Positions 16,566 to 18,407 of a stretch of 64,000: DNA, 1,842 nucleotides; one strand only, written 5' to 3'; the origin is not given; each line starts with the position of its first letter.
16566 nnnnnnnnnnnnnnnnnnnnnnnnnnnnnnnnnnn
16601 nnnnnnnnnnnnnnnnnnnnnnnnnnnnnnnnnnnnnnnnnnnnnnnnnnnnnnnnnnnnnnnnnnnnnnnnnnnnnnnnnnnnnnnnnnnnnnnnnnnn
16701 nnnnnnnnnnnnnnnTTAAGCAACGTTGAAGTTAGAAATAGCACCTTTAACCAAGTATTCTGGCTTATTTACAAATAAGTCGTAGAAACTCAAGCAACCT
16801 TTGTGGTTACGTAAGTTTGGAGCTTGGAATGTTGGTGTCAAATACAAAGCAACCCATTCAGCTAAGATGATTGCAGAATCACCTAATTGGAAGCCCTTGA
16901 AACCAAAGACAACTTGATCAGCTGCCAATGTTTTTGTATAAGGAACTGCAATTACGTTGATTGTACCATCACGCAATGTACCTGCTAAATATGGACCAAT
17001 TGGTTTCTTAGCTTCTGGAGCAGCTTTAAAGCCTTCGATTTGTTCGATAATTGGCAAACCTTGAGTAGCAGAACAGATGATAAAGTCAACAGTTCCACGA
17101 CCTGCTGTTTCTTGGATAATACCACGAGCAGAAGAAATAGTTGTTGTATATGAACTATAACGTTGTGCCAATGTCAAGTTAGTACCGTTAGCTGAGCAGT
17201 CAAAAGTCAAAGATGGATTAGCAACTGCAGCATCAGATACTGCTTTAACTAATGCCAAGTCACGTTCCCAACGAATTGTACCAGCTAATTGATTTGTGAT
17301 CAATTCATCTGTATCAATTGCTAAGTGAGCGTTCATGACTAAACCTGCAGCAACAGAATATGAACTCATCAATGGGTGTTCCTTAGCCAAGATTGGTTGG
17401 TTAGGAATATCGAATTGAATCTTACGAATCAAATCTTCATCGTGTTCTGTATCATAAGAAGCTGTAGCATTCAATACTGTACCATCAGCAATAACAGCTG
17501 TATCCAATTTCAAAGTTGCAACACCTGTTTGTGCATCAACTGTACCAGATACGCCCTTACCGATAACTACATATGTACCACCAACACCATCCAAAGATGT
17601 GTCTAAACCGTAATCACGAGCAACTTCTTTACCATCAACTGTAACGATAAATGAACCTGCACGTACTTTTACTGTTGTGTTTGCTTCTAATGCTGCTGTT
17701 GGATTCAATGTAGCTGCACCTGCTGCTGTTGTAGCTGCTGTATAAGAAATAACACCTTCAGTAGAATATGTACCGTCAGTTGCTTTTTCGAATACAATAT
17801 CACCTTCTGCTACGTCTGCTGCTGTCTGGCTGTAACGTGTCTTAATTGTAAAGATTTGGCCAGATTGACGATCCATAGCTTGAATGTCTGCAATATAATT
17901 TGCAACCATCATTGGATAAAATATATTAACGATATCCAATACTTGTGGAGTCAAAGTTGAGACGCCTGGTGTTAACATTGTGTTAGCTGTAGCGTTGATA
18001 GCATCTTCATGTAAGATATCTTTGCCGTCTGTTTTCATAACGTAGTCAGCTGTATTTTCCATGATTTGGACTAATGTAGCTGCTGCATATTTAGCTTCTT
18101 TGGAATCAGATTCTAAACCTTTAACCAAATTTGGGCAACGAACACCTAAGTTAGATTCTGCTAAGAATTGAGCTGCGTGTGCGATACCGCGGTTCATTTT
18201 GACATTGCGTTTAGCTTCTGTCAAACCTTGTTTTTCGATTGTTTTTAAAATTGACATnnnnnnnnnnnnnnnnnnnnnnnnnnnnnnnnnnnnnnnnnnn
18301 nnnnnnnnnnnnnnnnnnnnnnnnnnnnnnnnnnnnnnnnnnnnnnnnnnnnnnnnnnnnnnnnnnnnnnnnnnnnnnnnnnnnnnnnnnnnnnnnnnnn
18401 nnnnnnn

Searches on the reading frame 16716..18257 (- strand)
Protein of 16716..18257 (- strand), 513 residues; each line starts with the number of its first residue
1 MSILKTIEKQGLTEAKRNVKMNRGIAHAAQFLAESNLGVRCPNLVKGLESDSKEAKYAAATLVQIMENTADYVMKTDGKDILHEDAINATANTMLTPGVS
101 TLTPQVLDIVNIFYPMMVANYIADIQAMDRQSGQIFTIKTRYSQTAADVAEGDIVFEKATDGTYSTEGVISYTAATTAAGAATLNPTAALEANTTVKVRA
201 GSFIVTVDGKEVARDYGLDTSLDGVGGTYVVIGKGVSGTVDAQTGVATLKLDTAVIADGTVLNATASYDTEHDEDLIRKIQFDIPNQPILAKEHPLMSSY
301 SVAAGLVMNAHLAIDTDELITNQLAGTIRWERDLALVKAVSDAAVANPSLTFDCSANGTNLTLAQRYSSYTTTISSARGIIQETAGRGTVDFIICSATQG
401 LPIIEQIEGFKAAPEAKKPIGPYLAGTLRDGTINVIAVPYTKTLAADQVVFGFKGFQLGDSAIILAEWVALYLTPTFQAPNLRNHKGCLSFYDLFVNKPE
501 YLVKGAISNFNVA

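Call 9: search_protein_families(library=phrogs, proteins=[window:16716-18257:-], max_evalue=0.001)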
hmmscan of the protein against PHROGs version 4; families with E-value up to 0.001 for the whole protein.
window:16716-18257:- (513 aa): 2 families
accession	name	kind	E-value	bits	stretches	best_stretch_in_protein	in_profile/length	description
phrog_138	-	head and packaging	2.7e-24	87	1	51-497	19-408/444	major head protein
phrog_1014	-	unknown function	7.2e-15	55.6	1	116-471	149-517/567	-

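Call 21: search_dna_similar(query=window:16716-18257:-, collection=phages, mode=protein, max_rows=15)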
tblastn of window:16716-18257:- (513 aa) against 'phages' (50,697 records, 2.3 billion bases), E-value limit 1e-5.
Records with a match: 27; places in all: 27; records where one place covers at least 80% of the query: 5.
Best place of each record, by identity: <60% 27.
By first word of the organism name: Rhizobium 10; Maribacter 8; Bacillus 3; Xanthomonas 1; Pseudomonas 1; Listeria 1; Streptococcus 1; uncultured 1; Microcystis 1.
By host as written in the record: Maribacter forsetii DSM18668 8; Rhizobium phaseoli INC1-2 2; Rhizobium sp. N941 2; Bacillus subtilis W-23-S(r); Bacillus licheniformis ATCC 9945a 2; Xanthomonas campestris pv. campestris CECT 97 1; Pseudomonas syringae pv. actinidiae (CFBP 7286) 1; Listeria innocua ATCC 51742 1; Bacillus cereus 1; and 9 more.
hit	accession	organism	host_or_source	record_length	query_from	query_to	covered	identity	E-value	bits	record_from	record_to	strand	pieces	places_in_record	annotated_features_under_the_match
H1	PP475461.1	Xanthomonas phage phiXF1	Xanthomonas campestris pv. campestris ...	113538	6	510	98%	34.1%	3e-78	273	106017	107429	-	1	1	hypothetical protein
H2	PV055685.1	Pseudomonas phage QdP_Psa3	Pseudomonas syringae pv. actinidiae ...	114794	15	511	97%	33.4%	8e-70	248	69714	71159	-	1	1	major head protein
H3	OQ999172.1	Listeria phage LIS04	Listeria innocua ATCC 51742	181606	84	509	83%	25.4%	3e-22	107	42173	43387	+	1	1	major capsid protein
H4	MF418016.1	Bacillus phage vB_BceM-HSE3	Bacillus cereus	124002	61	492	84%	24.7%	1e-13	80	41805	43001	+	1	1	major capsid protein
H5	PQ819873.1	Streptococcus phage vB_SagM-GXN1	Streptococcus agalactiae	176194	48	508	90%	22.8%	1e-9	67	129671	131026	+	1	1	major capsid protein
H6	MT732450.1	Maribacter phage Colly_1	Maribacter forsetii DSM18668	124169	108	475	72%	26.0%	3e-13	79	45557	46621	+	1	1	major capsid protein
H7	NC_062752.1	Maribacter phage Colly_1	Maribacter forsetii DSM18668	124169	108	475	72%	26.0%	3e-13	79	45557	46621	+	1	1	major capsid protein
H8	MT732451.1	Maribacter phage Molly_1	Maribacter forsetii DSM18668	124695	108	475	72%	25.7%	6e-13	78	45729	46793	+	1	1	major capsid protein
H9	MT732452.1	Maribacter phage Molly_2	Maribacter forsetii DSM18668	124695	108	475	72%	25.7%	6e-13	78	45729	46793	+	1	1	major capsid protein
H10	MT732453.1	Maribacter phage Molly_3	Maribacter forsetii DSM18668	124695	108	475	72%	25.7%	6e-13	78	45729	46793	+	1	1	major capsid protein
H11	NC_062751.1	Maribacter phage Molly_1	Maribacter forsetii DSM18668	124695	108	475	72%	25.7%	6e-13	78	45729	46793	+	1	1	major capsid protein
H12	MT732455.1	Maribacter phage Molly_5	Maribacter forsetii DSM18668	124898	108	475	72%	25.7%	6e-13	78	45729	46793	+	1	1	major capsid protein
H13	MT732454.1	Maribacter phage Molly_4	Maribacter forsetii DSM18668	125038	108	475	72%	25.7%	6e-13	78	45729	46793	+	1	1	major capsid protein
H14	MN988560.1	Rhizobium phage RHph_TM21B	R. phaseoli INC 1-2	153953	107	474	72%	24.1%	2e-8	63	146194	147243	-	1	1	major capsid protein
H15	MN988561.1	Rhizobium phage RHph_TM61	R. etli NXC12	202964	107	474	72%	24.1%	2e-8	63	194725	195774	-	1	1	major capsid protein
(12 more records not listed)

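Call 70: search_protein_families(library=pfam, proteins=[window:16716-18257:-], max_evalue=0.01)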
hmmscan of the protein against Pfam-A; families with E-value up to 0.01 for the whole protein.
window:16716-18257:- (513 aa): 1 family
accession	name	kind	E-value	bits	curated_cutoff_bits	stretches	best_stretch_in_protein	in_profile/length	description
PF07068.17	Gp23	-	6.5e-22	78.9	24.4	1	99-498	1-352/376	Major capsid protein Gp23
